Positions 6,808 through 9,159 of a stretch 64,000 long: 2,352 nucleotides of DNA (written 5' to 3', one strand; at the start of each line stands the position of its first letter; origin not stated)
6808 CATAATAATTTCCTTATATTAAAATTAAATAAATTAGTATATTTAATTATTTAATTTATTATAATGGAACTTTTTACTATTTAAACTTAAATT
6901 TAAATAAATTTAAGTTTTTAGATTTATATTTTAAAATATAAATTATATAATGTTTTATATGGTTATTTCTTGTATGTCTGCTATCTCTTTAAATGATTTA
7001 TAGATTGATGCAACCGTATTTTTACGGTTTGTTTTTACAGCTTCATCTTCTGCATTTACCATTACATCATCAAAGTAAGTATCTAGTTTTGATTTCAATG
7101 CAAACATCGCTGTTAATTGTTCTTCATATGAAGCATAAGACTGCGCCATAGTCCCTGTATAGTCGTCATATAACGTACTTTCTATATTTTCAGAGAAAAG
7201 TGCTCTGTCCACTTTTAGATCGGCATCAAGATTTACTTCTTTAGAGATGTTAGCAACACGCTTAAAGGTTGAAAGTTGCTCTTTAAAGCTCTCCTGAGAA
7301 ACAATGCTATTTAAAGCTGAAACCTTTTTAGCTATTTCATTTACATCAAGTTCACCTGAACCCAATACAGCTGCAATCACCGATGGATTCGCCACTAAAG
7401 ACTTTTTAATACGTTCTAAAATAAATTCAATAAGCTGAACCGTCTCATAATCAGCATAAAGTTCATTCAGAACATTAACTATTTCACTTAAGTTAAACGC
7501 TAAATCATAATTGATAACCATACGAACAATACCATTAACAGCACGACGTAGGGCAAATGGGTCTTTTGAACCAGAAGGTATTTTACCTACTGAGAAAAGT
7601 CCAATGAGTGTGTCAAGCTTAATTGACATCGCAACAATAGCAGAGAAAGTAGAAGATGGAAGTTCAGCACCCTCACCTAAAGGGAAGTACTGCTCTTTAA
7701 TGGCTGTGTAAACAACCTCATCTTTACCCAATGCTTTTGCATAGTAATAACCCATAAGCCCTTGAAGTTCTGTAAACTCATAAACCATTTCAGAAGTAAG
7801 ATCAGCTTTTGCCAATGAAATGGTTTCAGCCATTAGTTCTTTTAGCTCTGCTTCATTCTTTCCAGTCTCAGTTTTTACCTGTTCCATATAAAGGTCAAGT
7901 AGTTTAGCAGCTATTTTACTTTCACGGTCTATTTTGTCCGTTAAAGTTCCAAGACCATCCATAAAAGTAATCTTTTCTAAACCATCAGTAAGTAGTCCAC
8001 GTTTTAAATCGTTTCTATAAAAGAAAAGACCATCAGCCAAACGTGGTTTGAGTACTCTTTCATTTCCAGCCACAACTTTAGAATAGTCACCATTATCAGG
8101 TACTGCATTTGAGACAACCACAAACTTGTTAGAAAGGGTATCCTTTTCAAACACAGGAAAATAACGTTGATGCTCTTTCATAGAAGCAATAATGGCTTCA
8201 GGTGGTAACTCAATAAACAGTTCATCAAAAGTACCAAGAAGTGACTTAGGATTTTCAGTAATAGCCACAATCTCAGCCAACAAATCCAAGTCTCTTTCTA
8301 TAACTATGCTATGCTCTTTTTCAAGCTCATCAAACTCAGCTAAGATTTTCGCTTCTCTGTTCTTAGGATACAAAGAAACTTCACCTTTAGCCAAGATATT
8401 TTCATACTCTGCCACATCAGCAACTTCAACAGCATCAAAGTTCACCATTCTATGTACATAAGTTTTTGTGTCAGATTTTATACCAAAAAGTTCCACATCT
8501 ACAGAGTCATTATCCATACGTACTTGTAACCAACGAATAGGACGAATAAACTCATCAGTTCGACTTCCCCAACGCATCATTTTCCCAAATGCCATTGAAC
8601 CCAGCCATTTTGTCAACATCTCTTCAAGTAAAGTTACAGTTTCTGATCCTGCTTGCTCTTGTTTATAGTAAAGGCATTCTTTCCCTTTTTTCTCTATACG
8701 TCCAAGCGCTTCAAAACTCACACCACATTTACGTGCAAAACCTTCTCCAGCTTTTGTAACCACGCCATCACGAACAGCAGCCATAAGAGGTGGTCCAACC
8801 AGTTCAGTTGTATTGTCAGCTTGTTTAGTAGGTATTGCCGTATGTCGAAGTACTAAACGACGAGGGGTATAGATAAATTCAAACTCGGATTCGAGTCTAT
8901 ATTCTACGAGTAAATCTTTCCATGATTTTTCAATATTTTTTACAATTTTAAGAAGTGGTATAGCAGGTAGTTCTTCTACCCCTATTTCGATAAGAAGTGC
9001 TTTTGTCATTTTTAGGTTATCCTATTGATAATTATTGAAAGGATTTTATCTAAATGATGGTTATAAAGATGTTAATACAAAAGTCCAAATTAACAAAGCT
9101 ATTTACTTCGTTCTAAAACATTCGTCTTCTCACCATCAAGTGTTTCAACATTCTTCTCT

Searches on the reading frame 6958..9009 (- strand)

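Call 97: search_protein_families(library=pfam, proteins=[window:6958-9009:-], max_evalue=0.001)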
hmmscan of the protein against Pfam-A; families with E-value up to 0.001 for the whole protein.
window:6958-9009:- (684 aa): 1 family
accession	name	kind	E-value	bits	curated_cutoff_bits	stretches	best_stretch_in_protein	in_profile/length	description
PF02092.22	tRNA_synt_2f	-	9.4e-172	573.1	29.2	1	5-549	1-535/536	Glycyl-tRNA synthetase beta subunit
